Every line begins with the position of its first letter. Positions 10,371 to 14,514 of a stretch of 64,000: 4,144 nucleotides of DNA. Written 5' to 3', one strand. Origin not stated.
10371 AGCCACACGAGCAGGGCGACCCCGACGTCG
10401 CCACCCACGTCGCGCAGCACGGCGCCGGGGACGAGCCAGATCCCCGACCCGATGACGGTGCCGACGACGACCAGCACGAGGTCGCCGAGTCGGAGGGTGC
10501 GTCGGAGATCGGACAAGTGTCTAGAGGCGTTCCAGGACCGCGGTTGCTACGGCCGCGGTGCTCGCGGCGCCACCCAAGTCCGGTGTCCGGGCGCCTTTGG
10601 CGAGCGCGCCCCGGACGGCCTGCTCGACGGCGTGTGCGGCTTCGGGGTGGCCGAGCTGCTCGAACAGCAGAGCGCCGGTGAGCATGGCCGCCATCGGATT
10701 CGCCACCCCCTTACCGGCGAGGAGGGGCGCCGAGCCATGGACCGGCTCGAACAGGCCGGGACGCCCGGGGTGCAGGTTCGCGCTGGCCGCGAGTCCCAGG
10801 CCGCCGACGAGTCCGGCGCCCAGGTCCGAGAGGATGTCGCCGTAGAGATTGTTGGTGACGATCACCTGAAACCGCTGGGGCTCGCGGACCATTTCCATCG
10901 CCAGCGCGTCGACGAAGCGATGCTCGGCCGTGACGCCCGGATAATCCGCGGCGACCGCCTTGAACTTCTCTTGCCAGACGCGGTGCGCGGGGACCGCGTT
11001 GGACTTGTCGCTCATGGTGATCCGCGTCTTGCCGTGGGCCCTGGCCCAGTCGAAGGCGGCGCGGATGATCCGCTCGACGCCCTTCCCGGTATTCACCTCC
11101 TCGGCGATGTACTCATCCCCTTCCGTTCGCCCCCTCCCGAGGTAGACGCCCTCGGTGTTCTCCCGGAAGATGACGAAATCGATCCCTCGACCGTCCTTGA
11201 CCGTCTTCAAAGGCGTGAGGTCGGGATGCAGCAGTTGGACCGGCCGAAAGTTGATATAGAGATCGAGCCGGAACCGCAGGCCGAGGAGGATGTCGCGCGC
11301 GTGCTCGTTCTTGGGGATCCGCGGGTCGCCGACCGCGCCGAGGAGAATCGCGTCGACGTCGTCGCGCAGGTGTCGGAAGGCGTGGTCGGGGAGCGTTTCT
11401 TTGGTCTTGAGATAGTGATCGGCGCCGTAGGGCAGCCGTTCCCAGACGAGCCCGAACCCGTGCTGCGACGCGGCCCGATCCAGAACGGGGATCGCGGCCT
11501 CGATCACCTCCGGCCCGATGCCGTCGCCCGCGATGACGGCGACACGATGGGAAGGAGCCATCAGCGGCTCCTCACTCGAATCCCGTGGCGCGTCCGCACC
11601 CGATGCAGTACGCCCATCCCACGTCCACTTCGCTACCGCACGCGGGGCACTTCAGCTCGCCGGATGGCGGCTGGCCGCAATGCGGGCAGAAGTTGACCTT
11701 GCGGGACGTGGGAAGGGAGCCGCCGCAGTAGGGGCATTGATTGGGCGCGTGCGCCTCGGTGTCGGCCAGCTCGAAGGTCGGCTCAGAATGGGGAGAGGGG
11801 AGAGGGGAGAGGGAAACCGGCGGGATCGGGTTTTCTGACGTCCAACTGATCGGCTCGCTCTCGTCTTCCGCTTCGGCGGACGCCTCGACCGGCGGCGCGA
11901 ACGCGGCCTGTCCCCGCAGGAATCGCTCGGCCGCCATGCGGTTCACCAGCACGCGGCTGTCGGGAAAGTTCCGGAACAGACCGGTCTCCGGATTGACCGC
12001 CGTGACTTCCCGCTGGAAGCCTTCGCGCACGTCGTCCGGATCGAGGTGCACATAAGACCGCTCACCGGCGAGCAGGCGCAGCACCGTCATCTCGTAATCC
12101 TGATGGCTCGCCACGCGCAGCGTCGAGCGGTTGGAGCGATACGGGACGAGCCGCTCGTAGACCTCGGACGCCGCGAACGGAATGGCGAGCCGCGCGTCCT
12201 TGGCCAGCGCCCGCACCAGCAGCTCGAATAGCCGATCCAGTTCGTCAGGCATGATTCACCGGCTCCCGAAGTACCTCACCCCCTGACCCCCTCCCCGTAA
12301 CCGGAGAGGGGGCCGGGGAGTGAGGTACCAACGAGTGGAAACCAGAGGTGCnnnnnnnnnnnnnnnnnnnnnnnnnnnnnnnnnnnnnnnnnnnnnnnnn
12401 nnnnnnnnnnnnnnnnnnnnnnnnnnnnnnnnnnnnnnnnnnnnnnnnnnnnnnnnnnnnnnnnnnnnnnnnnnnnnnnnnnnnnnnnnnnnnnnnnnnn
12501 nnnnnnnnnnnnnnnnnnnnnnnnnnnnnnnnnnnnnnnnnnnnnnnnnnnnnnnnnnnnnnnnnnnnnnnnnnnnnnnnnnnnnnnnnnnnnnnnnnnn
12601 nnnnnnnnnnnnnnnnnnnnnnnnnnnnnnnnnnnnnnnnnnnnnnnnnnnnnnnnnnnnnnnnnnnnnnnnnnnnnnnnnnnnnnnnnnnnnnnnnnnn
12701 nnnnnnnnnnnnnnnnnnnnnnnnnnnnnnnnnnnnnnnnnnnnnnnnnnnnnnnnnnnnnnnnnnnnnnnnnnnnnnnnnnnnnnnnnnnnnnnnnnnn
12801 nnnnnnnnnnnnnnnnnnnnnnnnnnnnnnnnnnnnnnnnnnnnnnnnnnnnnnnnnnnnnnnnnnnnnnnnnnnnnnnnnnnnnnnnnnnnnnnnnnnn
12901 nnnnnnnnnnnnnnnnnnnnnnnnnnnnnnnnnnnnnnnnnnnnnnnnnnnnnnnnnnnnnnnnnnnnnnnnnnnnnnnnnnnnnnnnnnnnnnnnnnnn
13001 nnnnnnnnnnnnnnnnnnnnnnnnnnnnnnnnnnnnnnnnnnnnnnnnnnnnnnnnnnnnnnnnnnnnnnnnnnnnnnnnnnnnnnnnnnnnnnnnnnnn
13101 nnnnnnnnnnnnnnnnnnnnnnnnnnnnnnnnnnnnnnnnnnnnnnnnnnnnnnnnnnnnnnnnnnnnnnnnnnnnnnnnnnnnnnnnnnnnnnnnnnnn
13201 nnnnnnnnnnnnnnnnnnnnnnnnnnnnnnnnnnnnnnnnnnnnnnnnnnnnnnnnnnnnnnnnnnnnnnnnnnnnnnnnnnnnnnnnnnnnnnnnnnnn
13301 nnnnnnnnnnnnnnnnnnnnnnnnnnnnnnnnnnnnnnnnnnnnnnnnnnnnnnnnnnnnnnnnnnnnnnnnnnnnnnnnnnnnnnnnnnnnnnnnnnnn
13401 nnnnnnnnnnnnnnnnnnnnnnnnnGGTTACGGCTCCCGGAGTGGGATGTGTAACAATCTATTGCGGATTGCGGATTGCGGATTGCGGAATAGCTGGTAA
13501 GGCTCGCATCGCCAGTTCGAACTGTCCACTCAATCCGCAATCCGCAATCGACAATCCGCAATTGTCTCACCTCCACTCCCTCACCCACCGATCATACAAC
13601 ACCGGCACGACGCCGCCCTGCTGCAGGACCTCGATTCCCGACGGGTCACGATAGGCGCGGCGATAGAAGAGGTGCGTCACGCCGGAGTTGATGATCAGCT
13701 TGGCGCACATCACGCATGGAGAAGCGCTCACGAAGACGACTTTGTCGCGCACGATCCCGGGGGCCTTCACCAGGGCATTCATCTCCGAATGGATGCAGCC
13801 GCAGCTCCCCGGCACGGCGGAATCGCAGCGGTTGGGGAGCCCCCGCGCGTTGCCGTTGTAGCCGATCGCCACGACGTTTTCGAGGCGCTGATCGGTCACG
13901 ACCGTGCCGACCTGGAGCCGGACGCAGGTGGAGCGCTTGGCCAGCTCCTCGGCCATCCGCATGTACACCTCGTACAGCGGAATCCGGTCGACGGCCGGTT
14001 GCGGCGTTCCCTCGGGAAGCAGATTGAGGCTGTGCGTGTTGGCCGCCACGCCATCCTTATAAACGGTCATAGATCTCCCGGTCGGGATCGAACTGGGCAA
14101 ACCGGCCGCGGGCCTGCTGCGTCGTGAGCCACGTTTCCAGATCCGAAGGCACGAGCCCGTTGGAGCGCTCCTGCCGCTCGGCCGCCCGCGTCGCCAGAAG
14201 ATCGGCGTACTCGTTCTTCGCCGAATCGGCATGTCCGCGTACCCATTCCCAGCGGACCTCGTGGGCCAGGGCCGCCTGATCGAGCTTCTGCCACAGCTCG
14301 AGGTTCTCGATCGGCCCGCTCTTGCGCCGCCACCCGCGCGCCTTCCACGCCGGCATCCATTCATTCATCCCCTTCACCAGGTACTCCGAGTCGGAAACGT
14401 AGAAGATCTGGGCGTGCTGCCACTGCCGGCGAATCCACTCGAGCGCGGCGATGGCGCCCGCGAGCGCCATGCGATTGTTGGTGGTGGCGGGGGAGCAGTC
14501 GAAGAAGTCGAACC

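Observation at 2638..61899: Dispersed family of tandem-heptamer arrays, mostly organised as inverted arrays (hairpins), at 13 or more loci in 64 kb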

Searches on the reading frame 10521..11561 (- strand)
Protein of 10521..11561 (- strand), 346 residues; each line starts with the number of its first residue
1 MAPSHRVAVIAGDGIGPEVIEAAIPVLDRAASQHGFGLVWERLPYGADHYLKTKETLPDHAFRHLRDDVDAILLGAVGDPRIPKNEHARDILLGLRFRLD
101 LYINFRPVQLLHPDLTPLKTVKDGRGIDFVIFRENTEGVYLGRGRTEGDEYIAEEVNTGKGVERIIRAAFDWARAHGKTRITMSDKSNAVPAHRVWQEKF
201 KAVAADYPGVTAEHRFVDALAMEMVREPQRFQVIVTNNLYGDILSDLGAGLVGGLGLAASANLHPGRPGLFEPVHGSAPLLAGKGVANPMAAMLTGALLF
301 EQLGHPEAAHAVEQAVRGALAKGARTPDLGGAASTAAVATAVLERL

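Call 38: search_protein_families(library=pfam, proteins=[window:10521-11561:-])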
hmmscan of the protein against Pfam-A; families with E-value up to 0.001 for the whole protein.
window:10521-11561:- (346 aa): 1 family
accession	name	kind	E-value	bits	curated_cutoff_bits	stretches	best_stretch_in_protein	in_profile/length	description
PF00180.25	Iso_dh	-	2.7e-96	323.3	27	1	7-339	2-345/348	Isocitrate/isopropylmalate dehydrogenase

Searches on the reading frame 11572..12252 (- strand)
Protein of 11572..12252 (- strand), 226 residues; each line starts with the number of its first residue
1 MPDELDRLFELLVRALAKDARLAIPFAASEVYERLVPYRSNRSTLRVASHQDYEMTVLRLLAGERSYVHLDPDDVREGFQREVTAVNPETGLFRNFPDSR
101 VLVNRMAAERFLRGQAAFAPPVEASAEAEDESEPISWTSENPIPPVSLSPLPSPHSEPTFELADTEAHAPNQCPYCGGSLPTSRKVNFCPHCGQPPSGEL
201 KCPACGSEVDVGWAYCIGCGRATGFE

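Call 38: search_protein_families(library=pfam, proteins=[window:11572-12252:-])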
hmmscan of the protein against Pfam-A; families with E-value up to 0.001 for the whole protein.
window:11572-12252:- (226 aa): 6 families
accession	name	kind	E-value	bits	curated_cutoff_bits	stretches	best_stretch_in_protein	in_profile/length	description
PF12773.13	DZR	-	2e-08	34.7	27.3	1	173-220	1-45/45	Double zinc ribbon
PF13248.11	Zn_ribbon_3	-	4.7e-07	29.5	27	1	172-195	4-25/26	zinc-ribbon domain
PF13240.11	Zn_Ribbon_1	-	9.6e-07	28.9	25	1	201-221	1-21/23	zinc-ribbon domain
PF17032.10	Zn_ribbon_15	-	1.5e-05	26.1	28.9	0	167-193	49-73/73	zinc-ribbon family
PF24460.1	DUF7575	-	1.5e-05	24.7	28.5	0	170-195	3-26/28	Domain of unknown function (DUF7575)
PF07191.17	Zn_ribbon_6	-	0.00051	20.4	25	1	172-212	2-42/67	Double zinc ribbon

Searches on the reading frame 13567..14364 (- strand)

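Call 16: search_protein_families(library=pfam, proteins=[window:13567-14364:-])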
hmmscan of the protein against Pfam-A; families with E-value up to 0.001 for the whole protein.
window:13567-14364:- (265 aa): 2 families
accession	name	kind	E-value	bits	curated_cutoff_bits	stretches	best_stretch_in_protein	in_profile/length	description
PF00383.29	dCMP_cyt_deam_1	-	9.7e-18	64.4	25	1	132-234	5-100/102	Cytidine and deoxycytidylate deaminase zinc-binding region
PF14437.12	MafB19-deam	-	4e-09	36.9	27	1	133-240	6-105/142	MafB19-like deaminase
